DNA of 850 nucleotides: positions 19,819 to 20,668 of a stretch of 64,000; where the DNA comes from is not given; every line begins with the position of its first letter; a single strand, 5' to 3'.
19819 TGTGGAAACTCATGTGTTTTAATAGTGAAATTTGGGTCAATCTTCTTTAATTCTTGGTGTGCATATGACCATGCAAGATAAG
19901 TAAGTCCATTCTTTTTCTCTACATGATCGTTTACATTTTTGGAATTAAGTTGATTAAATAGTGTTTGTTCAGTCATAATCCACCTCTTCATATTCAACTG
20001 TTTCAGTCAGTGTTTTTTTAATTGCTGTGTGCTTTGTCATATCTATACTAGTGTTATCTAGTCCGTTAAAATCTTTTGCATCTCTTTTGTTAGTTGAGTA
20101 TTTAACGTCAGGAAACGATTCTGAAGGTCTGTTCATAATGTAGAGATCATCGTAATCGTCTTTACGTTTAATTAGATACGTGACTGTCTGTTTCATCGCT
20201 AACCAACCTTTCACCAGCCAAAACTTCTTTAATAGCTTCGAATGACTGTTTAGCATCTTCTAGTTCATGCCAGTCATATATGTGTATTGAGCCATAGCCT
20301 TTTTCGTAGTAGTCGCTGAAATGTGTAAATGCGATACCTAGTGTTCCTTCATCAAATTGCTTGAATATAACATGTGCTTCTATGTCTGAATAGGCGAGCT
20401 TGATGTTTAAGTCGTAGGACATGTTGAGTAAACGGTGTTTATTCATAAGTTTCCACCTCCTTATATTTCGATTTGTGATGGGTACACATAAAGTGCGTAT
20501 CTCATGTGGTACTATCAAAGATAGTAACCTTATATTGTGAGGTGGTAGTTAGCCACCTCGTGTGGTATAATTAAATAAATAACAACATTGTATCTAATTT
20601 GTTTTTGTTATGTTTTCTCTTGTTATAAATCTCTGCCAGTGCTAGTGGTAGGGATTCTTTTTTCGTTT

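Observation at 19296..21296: Reversed four-gene cassette (ParB-like protein plus Rad52/Sak-like annealase) between the tail-fibre and replication modules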

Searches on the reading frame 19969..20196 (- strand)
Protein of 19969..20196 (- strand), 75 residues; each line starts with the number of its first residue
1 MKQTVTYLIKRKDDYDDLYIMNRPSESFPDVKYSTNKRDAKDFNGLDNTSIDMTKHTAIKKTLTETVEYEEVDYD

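Call 62: search_protein_families(library=padloc, proteins=[window:19969-20196:-], max_evalue=0.1)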
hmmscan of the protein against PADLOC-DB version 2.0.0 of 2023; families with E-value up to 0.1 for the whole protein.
window:19969-20196:- (75 aa): 0 families

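Call 63: search_protein_families(library=ncbifam, proteins=[window:19969-20196:-], max_evalue=0.1)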
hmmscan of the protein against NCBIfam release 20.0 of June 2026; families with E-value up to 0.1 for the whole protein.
window:19969-20196:- (75 aa): 0 families

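Call 82: find_homologous_proteins(query=window:19969-20196:-, max_evalue=0.001)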
Query window:19969-20196:- (75 aa): 30 proteins with E <= 0.001 among 30 candidates.
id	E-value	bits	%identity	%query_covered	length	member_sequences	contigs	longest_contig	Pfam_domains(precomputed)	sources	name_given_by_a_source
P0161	7.7e-36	138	89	100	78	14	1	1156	PF10656.17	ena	-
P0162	4.1e-31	124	79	81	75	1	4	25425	PF10656.17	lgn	-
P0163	6.0e-31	123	77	81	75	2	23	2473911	PF10656.17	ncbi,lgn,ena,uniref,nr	ncbi:DUF2483 family protein [Staphylococcus warneri]|uniref:DUF2483 family protein n=1 Tax=Staphyloc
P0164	1.5e-30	122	80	81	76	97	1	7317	PF10656.17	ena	-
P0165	1.4e-29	119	76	100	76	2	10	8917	PF10656.17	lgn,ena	-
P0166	2.4e-29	118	75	100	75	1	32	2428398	PF10656.17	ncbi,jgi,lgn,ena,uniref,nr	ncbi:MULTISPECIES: DUF2483 family protein [Bacillati]|uniref:DUF2483 family protein n=1 Tax=Bacillat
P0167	3.2e-29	118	77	81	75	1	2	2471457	PF10656.17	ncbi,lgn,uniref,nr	ncbi:DUF2483 domain-containing protein [Staphylococcus warneri]|uniref:DUF2483 domain-containing pro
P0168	3.6e-29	117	75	100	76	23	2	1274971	PF10656.17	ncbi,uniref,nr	ncbi:DUF2483 domain-containing protein [Staphylococcus warneri]|uniref:DUF2483 family protein n=1 Ta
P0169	3.8e-29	117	76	100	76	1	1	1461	PF10656.17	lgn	-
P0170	1.0e-28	116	75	100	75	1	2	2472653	PF10656.17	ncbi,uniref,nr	ncbi:DUF2483 family protein [Staphylococcus warneri]|uniref:DUF2483 domain-containing protein n=1 Ta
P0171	1.9e-27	112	76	100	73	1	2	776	PF10656.17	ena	-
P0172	2.9e-27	111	72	100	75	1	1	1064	PF10656.17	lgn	-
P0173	3.0e-27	111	76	100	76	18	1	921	PF10656.17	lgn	-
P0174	6.2e-27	110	75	100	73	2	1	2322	PF10656.17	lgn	-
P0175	7.7e-27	110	76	100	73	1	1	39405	PF10656.17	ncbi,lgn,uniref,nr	ncbi:DUF2483 family protein [Staphylococcus kloosii]|uniref:DUF2483 family protein n=1 Tax=Staphyloc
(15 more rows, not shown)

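Call 89: predict_structure(alignment_id=A5)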
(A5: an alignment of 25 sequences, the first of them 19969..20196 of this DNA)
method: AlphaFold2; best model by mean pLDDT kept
length: 75 residues; sequences in the alignment: 25
mean_pLDDT: 84.2   pTM: 0.59
mean pLDDT of the five models: 84.2, 77.1, 47.8, 47.8, 43.7
residues with pLDDT >= 90: 14; 70-90: 59; 50-70: 2; < 50: 0
segments of 3 or more residues with pLDDT < 50: none
pLDDT, mean of each block of 10 residues (from residue 1): 88 85 75 86 80 89 88 82
secondary structure, 60 per line:
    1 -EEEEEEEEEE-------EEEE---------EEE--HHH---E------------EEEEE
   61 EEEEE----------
elements in order: E2-11 E19-22 E32-34 E56-65

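Call 91: fold_search(model_id=the predicted structure, library=pdb)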
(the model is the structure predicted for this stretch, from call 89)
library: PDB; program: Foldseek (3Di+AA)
matches with E <= 10: 23; with E <= 0.001: 0
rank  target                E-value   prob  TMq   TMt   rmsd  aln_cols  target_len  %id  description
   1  8qkh_N                1.7e-01  0.51  0.36  0.33   7.8        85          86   10  Neck of phage 812 virion (C6) (released 2024-09-25)
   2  5yxo                  5.3e-01  0.41  0.42  0.09   6.9        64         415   11  Crystal structure of shaft pilin spaD from Lactobacillus rhamnosus GG in bent conformation (released 2018-06-20)
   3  9lty_A                6.9e-01  0.44  0.41  0.10   6.0        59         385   10  Crystal Structure of C-terminal stable fragment of the Shaft pilin EbpC from Enterococcus faecalis (released 2025-07-16)
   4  5z24_B                8.9e-01  0.28  0.41  0.09   7.0        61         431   11  Crystal structure of shaft pilin spaD from Lactobacillus rhamnosus GG - K365A mutant (released 2018-06-20)
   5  5z24_A                8.9e-01  0.28  0.41  0.09   7.2        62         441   11  Crystal structure of shaft pilin spaD from Lactobacillus rhamnosus GG - K365A mutant (released 2018-06-20)
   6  5yxg_A                1.2e+00  0.25  0.43  0.13   6.8        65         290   11  Crystal structure of C-terminal fragment of SpaD from Lactobacillus rhamnosus GG generated by limited proteolysis (released 2018-06-20)
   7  5yxg_B                1.8e+00  0.35  0.41  0.12   3.6        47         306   13  Crystal structure of C-terminal fragment of SpaD from Lactobacillus rhamnosus GG generated by limited proteolysis (released 2018-06-20)
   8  5z0z_A                2.4e+00  0.18  0.44  0.09   6.8        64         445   11  Crystal structure of shaft pilin spaD from Lactobacillus rhamnosus GG - D242A mutant (released 2018-06-20)
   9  5z0z_B                3.0e+00  0.25  0.42  0.08   3.8        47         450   13  Crystal structure of shaft pilin spaD from Lactobacillus rhamnosus GG - D242A mutant (released 2018-06-20)
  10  5dz8_A                3.2e+00  0.06  0.28  0.16  13.4        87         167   13  Streptococcus agalactiae AgI/II polypeptide BspA variable (V) domain (released 2016-06-22)
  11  6jk7                  3.5e+00  0.08  0.27  0.08   3.7        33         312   18  Crystal structure of SpaE basal pilin from Lactobacillus rhamnosus GG - Trigonal form (released 2019-06-26)
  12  5dz8_B                4.2e+00  0.04  0.29  0.17  13.4        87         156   13  Streptococcus agalactiae AgI/II polypeptide BspA variable (V) domain (released 2016-06-22)
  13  8fwe_T3               5.4e+00  0.03  0.27  0.15  12.0        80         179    5  Neck structure of Agrobacterium phage Milano, C3 symmetry (released 2023-12-06)
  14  4liq_E                6.2e+00  0.01  0.16  0.04  15.0        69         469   17  Structure of the extracellular domain of human CSF-1 receptor in complex with the Fab fragment of RG7155 (released 2014-06-18)
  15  8tto_C                6.6e+00  0.04  0.22  0.33   6.7        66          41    8  Structure of Hachiman anti-defense 1 (Had1) (released 2023-11-22)
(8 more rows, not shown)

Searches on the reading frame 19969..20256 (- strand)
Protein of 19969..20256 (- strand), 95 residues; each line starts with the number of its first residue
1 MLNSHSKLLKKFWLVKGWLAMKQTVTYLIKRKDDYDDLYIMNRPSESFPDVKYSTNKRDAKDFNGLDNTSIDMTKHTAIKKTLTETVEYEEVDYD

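Call 3: search_protein_families(library=pfam, proteins=[window:19969-20256:-], max_evalue=1)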
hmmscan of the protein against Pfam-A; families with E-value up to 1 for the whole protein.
window:19969-20256:- (95 aa): 1 family
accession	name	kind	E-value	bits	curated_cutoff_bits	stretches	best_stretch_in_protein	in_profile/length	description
PF10656.15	DUF2483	-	3.2e-34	117.3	27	1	21-94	1-72/72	Hypothetical protein of unknown function (DUF2483)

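Call 4: search_protein_families(library=phrogs, proteins=[window:19969-20256:-], max_evalue=0.01)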
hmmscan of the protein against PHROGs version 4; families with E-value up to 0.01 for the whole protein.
window:19969-20256:- (95 aa): 2 families
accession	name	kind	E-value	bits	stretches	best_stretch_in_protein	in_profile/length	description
phrog_946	-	unknown function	1.2e-31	109.9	1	21-95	1-74/75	-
phrog_16585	-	unknown function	0.0038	18.7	1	51-94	42-85/108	-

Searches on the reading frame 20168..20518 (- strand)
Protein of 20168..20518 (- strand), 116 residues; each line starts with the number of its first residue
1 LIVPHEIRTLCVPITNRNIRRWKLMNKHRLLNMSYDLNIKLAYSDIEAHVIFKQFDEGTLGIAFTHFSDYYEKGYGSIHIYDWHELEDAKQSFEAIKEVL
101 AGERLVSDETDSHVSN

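Call 3: search_protein_families(library=pfam, proteins=[window:20168-20518:-], max_evalue=1)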
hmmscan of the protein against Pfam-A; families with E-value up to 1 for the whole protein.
window:20168-20518:- (116 aa): 0 families

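Call 4: search_protein_families(library=phrogs, proteins=[window:20168-20518:-], max_evalue=0.01)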
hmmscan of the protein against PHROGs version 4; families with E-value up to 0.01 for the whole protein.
window:20168-20518:- (116 aa): 1 family
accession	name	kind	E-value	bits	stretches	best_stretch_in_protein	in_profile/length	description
phrog_3119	-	unknown function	2.3e-25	89.6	1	25-108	1-84/84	-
